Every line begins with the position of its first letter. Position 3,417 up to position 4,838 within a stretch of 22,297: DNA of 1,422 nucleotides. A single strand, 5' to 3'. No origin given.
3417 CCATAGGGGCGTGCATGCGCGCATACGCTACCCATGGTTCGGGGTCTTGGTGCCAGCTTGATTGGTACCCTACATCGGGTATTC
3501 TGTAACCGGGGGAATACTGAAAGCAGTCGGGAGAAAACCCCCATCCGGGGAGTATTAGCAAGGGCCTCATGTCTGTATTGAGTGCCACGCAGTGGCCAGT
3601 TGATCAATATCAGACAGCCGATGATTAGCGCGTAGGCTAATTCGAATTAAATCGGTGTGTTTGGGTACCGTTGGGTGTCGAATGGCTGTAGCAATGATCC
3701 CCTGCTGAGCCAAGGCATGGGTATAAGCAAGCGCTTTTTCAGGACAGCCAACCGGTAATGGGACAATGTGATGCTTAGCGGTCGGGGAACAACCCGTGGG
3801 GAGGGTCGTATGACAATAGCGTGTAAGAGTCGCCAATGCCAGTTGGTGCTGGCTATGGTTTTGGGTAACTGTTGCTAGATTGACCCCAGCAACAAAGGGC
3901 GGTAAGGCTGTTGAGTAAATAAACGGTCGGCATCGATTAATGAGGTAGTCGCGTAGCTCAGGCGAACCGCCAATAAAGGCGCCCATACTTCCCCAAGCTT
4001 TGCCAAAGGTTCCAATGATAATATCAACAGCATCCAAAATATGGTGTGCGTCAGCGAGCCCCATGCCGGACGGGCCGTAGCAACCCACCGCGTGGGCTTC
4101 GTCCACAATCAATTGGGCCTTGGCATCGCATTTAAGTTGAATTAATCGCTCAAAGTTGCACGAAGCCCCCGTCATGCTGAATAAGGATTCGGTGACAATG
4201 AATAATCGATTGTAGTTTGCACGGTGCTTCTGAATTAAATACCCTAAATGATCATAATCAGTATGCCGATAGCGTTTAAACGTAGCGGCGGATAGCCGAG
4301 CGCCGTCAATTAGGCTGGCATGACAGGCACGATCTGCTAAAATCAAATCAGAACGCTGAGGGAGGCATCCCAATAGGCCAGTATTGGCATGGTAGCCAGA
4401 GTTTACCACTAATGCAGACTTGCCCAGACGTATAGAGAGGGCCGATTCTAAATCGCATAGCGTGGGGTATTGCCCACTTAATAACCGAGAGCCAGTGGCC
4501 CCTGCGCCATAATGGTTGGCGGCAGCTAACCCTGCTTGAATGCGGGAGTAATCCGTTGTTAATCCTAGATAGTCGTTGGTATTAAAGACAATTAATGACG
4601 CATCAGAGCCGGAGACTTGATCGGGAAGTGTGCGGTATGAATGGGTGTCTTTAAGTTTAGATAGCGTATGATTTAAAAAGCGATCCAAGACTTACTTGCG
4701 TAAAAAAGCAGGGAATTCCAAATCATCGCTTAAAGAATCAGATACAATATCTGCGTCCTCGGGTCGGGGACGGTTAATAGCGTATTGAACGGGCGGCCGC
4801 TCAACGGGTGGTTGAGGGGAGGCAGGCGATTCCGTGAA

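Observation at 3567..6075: Orphan ftsZ outside any dcw cluster, apparently heading a ftsZ-bioFHCD transcription unit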

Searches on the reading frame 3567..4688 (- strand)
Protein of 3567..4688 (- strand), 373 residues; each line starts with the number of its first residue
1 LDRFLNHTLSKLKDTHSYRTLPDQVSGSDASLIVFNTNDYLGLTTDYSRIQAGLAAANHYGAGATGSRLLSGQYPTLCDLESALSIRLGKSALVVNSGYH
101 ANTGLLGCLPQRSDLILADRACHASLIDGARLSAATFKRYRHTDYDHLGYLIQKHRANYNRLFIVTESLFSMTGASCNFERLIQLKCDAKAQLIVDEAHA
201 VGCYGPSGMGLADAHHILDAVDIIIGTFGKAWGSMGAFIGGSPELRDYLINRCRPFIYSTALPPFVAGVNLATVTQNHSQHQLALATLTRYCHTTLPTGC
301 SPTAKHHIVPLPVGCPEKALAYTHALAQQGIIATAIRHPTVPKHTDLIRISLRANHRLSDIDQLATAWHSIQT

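Call 4: search_protein_families(library=pfam, proteins=[window:3567-4688:-])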
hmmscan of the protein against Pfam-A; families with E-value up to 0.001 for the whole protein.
window:3567-4688:- (373 aa): 1 family
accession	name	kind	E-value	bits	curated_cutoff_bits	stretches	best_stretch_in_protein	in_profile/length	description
PF00155.27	Aminotran_1_2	-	5.1e-45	154.7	19.7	1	32-366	3-359/361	Aminotransferase class I and II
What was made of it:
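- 3567..4688 (-): bioF-like 8-amino-7-oxononanoate synthase (α-oxoamine synthase family), 373 aa, TTG start. PF00155 (call 4).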

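Call 5: search_protein_families(library=ncbifam, proteins=[window:3567-4688:-])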
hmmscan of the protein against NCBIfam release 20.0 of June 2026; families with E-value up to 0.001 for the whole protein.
window:3567-4688:- (373 aa): 12 families
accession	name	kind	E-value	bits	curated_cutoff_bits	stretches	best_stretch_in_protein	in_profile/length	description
TIGR00858.1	bioF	equivalog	3.2e-99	332.1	426.45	1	25-367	16-363/365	8-amino-7-oxononanoate synthase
NF047599.1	SerpalmtaseBetaP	equivalog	4.9e-71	239.5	500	1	29-371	42-389/394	serine palmitoyltransferase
NF047600.1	SerpalmtaseCFB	equivalog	5.1e-67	226.2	640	1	29-363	42-380/395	serine palmitoyltransferase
NF005394.0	PRK06939.1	equivalog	1.1e-64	218.6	460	1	28-371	40-390/397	glycine C-acetyltransferase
TIGR01821.1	5aminolev_synth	equivalog_domain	9.2e-64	215.8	338.55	1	29-371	44-393/402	5-aminolevulinate synthase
TIGR01825.1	gly_Cac_T_rel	subfamily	1.2e-63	215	535.4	1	29-370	32-377/385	BioF/Kbl family PLP-dependent acyltransferase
TIGR01822.1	2am3keto_CoA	equivalog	5e-55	187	493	1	30-370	38-385/393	glycine C-acetyltransferase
NF047603.1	SerpalmtaseAlphaP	equivalog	4.7e-50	170.4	670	1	32-365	47-386/399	serine palmitoyltransferase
NF005526.0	PRK07179.1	equivalog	5.7e-44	150.3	428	1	30-371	54-395/407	alpha-hydroxyketone-type quorum-sensing autoinducer synthase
NF004608.1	PRK05937.1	equivalog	7.6e-40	136.8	399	1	33-266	5-246/366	8-amino-7-oxononanoate synthase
NF005697.0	PRK07505.1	subfamily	1.1e-31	109.9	342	1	31-371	49-398/405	hypothetical protein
NF003496.0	PRK05166.1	equivalog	0.00014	20.8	540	1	178-354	180-355/373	histidinol-phosphate transaminase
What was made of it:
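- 3567..4688 (-): TIGR00858 is the best family at 332 bits, below its cutoff of 426 (call 5).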

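Call 66: search_solved_structures(query=window:3567-4688:-, max_evalue=1e-20)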
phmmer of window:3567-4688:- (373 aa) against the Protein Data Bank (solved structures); distinct sequences matched with E-value up to 1e-20: 47.
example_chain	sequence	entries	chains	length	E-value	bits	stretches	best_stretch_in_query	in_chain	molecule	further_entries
3a2b_A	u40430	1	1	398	3.6e-54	187.5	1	30-364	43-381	Serine palmitoyltransferase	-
8guh_A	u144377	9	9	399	3.6e-54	187.5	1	30-364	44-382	Serine palmitoyltransferase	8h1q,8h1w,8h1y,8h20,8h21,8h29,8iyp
8s1y_A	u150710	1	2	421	3.5e-49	171.2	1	33-369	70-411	8-amino-7-oxononanoate synthase/2-amino-3-ketobutyrate coenzyme A ligase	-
7poa_A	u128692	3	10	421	9e-49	169.8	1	33-369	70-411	8-amino-7-oxononanoate synthase/2-amino-3-ketobutyrate coenzyme A ligase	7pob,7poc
1bs0_A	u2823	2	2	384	2.2e-48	168.5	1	28-369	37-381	PROTEIN (8-AMINO-7-OXONANOATE SYNTHASE) | 8-amino-7-oxononanoate synthase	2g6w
8dle_A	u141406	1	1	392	2.2e-48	168.5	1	28-369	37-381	8-amino-7-oxononanoate synthase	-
6onn_A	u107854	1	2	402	1.6e-47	165.7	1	30-367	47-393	8-amino-7-oxononanoate synthase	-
1dj9_A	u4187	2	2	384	5.3e-47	164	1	28-369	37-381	8-AMINO-7-OXONONANOATE SYNTHASE | 8-AMINO-7-OXONANOATE SYNTHASE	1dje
5vnx_A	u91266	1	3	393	2.5e-46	161.7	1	30-367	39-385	8-amino-7-oxononanoate synthase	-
5jay_A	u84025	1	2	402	3.7e-46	161.2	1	30-366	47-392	8-amino-7-oxononanoate synthase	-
7v58_A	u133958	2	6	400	1.1e-45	159.6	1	30-367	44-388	2-amino-3-ketobutyrate coenzyme A ligase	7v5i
5qqq_B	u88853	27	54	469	2.2e-43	152.1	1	11-369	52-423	5-aminolevulinate synthase, erythroid-specific, mitochondrial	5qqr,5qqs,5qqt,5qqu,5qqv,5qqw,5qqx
2x8u_A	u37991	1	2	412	3e-43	151.6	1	30-367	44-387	SERINE PALMITOYLTRANSFERASE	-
2jgt_A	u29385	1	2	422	3e-43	151.6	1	27-362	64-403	SERINE PALMITOYLTRANSFERASE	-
2jg2_A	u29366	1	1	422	3e-43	151.6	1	27-362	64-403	SERINE PALMITOYLTRANSFERASE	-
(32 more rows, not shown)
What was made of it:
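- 3567..4688 (-): PDB relatives are BioF, serine palmitoyltransferase and Kbl (call 66).
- On BioF, 8-amino-7-oxononanoate synthase (TIGR00858): PDB relatives are a mixture of BioF, SPT and Kbl (call 66).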
